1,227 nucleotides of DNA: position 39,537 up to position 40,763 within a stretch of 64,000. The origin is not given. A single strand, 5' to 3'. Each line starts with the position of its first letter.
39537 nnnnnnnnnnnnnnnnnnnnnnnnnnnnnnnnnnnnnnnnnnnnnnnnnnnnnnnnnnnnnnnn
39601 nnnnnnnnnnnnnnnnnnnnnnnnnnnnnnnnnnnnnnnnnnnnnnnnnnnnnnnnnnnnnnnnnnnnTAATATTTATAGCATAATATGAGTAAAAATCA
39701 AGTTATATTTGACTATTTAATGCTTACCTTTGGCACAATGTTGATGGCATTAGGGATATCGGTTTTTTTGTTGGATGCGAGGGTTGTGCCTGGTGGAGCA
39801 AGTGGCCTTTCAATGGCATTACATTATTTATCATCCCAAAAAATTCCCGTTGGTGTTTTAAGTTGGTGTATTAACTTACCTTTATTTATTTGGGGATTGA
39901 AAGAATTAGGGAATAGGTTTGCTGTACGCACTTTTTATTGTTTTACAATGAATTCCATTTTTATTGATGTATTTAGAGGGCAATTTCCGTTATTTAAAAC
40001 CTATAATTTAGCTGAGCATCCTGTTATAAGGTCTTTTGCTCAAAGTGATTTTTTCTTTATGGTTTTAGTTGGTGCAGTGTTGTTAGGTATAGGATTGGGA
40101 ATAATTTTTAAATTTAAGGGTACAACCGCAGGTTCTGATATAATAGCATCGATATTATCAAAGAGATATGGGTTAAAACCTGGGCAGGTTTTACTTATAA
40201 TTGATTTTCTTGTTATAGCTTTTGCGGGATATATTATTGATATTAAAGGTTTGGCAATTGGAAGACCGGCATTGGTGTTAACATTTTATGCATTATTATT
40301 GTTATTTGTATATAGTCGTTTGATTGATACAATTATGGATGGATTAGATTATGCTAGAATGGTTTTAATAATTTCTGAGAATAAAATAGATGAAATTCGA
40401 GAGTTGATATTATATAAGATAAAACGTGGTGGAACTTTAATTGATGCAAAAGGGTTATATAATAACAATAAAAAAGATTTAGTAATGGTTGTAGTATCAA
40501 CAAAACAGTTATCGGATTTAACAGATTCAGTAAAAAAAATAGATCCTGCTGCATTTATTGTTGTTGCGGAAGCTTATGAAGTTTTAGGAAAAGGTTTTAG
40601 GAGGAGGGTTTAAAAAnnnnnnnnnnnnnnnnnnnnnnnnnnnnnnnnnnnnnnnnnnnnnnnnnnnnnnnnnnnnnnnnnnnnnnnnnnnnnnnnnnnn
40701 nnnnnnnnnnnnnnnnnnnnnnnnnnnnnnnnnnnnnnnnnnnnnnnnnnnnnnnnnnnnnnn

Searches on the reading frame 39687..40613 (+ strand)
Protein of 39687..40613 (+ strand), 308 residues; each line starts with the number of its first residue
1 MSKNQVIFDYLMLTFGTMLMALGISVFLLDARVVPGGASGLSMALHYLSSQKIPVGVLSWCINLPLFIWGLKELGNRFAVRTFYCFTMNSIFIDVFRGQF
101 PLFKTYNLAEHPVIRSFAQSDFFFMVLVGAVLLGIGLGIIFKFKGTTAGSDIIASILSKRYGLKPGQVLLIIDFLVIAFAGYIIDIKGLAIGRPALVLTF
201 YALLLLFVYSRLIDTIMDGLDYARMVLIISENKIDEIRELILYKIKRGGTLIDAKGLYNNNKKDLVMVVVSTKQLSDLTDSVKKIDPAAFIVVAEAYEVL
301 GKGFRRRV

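Call 86: find_encoding_contigs(protein=window:39687-40613:+, flank=10000, max_places=1)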
Protein window:39687-40613:+ (308 aa): 9 contigs read that carry it; 1 place shown.
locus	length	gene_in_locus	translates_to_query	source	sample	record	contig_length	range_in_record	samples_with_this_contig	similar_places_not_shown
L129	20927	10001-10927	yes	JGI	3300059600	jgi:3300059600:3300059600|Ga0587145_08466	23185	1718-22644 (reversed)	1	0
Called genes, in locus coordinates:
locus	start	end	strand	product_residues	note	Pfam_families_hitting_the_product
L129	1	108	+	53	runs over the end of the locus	PF00348:polyprenyl_synt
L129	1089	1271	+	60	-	-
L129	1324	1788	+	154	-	PF00890:FAD_binding_2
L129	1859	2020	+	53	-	PF00890:FAD_binding_2 (weak)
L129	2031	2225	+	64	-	PF00890:FAD_binding_2 (weak)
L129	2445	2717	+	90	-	PF02910:Succ_DH_flav_C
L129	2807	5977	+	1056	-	PF13620:CarboxypepD_reg, PF13715:CarbopepD_reg_2, PF07715:Plug, PF00593:TonB_dep_Rec_b-barrel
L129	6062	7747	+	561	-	-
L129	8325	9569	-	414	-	PF07969:Amidohydro_3, PF01979:Amidohydro_1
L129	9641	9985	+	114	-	PF11969:DcpS_C, PF01230:HIT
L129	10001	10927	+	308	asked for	PF02588:YitT_membrane, PF10035:DUF2179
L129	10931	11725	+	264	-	PF00106:adh_short, PF08659:KR (weak), PF23441:SDR, PF13561:adh_short_C2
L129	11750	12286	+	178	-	PF08712:Nfu_N, PF01106:NifU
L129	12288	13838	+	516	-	PF28550:DUF8436, PF03486:HI0933_like, PF07992:Pyr_redox_2 (faint), PF12831:FAD_oxidored (faint), PF13738:Pyr_redox_3 (faint), PF01266:DAO (weak), PF21688:FAD-depend_C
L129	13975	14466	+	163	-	PF02620:YceD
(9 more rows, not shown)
